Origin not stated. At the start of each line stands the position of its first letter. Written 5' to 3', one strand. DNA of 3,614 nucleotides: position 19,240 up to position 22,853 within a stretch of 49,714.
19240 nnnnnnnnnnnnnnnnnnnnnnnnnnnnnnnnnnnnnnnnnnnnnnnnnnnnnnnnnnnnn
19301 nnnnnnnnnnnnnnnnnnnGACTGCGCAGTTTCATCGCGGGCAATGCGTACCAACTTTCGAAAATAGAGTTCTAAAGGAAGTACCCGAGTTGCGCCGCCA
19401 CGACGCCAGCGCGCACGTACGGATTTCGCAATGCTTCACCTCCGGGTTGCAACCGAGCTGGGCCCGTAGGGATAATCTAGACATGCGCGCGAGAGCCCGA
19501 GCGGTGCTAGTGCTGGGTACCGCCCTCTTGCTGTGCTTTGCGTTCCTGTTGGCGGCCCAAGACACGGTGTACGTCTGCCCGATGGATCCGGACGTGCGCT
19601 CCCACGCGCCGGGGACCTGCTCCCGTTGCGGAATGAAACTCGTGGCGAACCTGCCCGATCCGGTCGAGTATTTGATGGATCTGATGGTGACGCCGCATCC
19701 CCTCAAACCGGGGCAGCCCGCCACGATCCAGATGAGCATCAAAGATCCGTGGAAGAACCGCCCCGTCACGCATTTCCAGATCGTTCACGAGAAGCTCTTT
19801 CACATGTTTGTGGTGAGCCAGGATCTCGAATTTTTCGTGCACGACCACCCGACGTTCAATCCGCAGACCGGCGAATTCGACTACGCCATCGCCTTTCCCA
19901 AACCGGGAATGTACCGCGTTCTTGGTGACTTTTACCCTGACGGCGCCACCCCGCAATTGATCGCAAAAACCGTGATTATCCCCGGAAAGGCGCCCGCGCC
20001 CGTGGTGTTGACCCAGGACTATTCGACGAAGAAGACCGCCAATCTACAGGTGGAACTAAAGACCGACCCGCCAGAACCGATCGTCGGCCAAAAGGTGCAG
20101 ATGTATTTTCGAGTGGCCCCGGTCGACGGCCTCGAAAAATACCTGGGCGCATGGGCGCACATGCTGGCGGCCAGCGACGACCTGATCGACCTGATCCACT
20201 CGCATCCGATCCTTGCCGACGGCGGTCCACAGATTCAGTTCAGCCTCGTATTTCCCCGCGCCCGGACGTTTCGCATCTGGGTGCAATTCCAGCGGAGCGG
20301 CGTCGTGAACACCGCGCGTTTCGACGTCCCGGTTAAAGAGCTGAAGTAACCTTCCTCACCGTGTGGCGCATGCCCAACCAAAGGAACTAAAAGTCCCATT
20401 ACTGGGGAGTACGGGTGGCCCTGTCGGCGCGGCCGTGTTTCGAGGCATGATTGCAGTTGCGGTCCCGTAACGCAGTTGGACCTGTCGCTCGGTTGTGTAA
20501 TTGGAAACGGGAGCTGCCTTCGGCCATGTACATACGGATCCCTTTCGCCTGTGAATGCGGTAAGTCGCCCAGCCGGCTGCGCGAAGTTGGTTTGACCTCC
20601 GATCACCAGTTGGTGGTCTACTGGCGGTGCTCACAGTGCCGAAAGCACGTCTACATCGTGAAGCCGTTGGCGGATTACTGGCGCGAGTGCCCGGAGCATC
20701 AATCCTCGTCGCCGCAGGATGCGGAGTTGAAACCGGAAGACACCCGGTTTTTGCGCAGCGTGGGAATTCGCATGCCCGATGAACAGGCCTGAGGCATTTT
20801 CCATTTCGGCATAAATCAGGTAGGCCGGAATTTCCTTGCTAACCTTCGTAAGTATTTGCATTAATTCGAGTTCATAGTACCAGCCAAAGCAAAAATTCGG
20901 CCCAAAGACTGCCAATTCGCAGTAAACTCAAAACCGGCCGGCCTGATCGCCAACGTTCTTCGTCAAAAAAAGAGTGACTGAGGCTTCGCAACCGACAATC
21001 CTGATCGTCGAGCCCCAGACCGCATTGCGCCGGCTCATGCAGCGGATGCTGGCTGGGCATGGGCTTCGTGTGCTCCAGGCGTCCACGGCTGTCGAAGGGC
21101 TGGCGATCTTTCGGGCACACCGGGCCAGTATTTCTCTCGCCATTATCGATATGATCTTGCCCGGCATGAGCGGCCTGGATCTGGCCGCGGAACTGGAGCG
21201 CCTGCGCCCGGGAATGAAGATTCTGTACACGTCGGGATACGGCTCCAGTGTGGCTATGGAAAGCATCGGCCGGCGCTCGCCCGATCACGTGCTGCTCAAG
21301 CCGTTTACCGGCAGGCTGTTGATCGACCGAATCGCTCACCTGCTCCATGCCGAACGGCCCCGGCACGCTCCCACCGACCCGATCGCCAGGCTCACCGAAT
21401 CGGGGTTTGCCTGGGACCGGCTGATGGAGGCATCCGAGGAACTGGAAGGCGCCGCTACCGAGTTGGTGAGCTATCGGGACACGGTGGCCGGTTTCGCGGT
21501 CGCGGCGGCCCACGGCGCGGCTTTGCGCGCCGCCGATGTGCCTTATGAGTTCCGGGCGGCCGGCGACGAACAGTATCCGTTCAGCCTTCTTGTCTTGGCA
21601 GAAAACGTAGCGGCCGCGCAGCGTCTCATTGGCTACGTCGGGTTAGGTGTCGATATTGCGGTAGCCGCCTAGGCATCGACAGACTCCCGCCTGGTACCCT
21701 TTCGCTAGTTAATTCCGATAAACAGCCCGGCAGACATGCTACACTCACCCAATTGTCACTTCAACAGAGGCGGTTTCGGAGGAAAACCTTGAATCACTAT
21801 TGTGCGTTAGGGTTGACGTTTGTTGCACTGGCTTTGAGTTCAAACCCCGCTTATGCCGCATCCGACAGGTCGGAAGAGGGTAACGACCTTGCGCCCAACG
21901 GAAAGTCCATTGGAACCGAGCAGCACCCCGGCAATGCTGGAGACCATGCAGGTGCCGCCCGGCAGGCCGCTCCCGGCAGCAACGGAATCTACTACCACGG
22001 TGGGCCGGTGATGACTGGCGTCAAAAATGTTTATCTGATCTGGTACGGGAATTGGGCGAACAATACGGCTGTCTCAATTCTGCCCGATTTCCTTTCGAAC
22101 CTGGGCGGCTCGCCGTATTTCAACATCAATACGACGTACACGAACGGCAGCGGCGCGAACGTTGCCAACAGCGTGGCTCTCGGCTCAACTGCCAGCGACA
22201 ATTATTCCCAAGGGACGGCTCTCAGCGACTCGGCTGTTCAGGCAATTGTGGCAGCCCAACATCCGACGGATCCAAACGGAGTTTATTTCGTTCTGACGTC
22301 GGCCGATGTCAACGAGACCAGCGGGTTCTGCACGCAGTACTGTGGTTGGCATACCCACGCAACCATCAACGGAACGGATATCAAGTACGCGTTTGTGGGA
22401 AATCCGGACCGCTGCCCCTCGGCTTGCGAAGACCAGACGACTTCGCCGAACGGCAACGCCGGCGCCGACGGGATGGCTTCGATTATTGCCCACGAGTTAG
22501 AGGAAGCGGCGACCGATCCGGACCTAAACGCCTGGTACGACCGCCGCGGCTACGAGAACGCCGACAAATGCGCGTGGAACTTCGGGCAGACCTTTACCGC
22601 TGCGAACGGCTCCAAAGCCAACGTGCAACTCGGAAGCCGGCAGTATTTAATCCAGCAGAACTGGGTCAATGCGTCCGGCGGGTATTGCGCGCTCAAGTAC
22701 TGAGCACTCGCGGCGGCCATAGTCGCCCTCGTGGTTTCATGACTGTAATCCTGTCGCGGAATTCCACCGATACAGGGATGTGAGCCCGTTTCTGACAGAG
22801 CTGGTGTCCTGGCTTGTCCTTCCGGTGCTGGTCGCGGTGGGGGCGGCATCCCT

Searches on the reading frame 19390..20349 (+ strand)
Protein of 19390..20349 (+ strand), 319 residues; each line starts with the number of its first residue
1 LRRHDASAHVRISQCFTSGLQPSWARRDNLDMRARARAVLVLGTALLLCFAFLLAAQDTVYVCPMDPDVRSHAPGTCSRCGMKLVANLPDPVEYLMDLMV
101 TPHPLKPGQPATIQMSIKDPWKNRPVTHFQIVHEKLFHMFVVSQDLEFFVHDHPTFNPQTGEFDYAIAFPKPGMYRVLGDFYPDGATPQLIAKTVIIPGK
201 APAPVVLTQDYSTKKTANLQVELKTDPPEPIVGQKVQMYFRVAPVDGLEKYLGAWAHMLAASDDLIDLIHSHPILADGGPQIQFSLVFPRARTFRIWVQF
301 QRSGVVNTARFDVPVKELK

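Call 22: search_protein_families(library=pfam, proteins=[window:19390-20349:+])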
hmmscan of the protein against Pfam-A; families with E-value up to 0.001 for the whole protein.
window:19390-20349:+ (319 aa): 1 family
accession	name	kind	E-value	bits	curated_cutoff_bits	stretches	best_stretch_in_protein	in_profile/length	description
PF19335.5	HMBD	-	6.8e-12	45.6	23.6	1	60-87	1-28/28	Heavy metal binding domain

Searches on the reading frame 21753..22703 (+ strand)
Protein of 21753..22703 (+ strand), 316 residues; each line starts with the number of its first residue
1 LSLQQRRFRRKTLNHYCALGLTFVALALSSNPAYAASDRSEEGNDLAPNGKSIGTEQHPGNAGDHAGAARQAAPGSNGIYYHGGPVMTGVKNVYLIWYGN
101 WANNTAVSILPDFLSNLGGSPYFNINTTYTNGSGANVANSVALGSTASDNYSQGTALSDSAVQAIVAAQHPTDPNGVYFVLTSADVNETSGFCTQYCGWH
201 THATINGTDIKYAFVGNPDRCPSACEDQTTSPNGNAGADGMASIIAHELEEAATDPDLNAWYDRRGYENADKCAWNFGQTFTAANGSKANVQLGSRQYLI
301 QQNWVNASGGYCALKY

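Call 91: search_protein_families(library=pfam, proteins=[window:21753-22703:+], max_evalue=0.00001)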
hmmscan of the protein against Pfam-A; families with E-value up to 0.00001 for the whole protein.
window:21753-22703:+ (316 aa): 1 family
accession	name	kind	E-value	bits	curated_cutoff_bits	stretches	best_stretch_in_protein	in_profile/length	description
PF04674.17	Phi_1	-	3.8e-36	125.3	25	1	80-281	2-232/276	Phosphate-induced protein 1 conserved region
